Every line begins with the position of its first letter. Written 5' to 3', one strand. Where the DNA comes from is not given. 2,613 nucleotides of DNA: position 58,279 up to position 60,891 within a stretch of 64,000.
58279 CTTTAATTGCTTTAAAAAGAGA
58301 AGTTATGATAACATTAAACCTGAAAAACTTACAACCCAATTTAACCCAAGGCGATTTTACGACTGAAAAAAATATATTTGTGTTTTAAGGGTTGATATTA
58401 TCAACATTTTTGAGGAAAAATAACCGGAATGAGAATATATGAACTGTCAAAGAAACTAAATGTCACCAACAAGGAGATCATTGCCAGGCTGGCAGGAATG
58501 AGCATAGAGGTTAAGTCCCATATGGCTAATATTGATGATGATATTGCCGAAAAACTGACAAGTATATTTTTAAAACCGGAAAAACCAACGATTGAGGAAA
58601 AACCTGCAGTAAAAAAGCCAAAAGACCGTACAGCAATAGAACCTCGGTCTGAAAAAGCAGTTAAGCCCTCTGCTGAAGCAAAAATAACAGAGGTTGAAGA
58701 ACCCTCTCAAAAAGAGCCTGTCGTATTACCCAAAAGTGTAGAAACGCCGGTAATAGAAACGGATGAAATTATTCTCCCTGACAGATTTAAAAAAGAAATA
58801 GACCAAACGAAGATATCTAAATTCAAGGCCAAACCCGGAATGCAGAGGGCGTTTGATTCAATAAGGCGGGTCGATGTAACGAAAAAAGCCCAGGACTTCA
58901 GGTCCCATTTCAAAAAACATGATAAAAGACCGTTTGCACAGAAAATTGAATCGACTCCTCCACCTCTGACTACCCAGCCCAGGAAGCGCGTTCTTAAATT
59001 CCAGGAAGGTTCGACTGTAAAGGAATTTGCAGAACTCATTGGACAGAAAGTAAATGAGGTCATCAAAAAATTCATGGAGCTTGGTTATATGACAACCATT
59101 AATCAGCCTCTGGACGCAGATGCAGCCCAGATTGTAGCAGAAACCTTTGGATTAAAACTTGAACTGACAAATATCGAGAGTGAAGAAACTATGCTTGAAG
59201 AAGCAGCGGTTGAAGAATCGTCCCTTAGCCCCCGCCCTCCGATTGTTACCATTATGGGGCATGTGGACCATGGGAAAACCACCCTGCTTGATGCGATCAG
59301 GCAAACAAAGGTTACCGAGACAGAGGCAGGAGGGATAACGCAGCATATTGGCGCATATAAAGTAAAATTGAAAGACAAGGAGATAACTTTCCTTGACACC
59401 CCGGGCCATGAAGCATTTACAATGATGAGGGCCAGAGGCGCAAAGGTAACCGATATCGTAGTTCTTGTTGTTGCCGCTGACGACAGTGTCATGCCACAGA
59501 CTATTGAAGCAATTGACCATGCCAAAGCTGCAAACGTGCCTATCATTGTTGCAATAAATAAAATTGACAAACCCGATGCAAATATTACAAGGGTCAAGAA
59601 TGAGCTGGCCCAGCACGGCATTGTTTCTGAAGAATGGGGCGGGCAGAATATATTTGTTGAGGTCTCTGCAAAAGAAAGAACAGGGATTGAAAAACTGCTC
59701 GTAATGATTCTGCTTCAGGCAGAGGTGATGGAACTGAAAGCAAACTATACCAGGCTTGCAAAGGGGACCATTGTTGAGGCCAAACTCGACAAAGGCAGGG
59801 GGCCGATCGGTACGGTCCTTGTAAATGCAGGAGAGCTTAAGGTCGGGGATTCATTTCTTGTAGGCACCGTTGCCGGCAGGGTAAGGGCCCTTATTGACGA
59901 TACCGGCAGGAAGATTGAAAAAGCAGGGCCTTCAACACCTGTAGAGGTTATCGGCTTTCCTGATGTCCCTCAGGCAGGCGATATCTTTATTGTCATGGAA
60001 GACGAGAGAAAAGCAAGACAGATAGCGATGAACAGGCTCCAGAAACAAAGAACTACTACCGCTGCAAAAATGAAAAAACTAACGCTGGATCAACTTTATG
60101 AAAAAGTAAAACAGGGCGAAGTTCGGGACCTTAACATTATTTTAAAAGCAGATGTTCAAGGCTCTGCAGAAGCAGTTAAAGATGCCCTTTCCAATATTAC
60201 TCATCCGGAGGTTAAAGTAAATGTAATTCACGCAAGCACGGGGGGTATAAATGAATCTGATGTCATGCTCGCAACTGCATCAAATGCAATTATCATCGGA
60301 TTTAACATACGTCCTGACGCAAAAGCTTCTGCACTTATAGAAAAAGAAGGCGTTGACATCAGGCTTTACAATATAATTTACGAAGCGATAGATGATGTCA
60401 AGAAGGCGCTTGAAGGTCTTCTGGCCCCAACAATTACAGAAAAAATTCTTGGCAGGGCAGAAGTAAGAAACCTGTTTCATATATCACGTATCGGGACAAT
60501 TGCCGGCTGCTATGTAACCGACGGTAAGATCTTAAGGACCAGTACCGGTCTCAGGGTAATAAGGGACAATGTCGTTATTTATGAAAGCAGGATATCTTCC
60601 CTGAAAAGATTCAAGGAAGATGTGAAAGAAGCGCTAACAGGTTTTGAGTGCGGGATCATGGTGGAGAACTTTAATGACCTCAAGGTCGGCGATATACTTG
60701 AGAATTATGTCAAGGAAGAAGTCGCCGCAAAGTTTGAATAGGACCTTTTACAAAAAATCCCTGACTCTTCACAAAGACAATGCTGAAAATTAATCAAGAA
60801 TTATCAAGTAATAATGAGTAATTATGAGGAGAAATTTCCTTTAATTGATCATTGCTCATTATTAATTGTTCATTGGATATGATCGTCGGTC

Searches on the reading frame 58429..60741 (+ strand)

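Call 77: search_protein_families(library=pfam, max_evalue=0.00001, proteins=[window:58429-60741:+])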
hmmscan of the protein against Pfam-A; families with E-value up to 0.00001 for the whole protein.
window:58429-60741:+ (770 aa): 9 families
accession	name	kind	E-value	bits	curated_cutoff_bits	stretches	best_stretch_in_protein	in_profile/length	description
PF11987.13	IF-2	-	1.1e-43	148.3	27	1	545-658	4-117/117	Translation-initiation factor 2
PF00009.33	GTP_EFTU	-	2.8e-35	122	26.5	1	272-428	5-183/188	Elongation factor Tu GTP binding domain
PF04760.21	IF2_N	-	1.1e-28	99.2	25.3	2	1-45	4-48/53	Translation initiation factor IF-2, N-terminal region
PF22042.2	EF-G_D2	-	3.6e-25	88.3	27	1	444-522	2-83/84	Elongation factor G domain 2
PF01926.29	MMR_HSR1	-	5.8e-14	52.6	21.9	1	273-378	2-113/113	50S ribosome-binding GTPase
PF00071.28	Ras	-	3.5e-09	36.9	21.6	1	274-428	3-157/162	Ras family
PF00025.27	Arf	-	2e-07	31.1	22.3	1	275-423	19-166/174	ADP-ribosylation factor family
PF10662.15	PduV-EutP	-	5.4e-07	29.9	21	1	273-426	4-140/143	Ethanolamine utilisation - propanediol utilisation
PF03144.31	GTP_EFTU_D2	-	2.8e-06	28.1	30.3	1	689-757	1-72/73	Elongation factor Tu domain 2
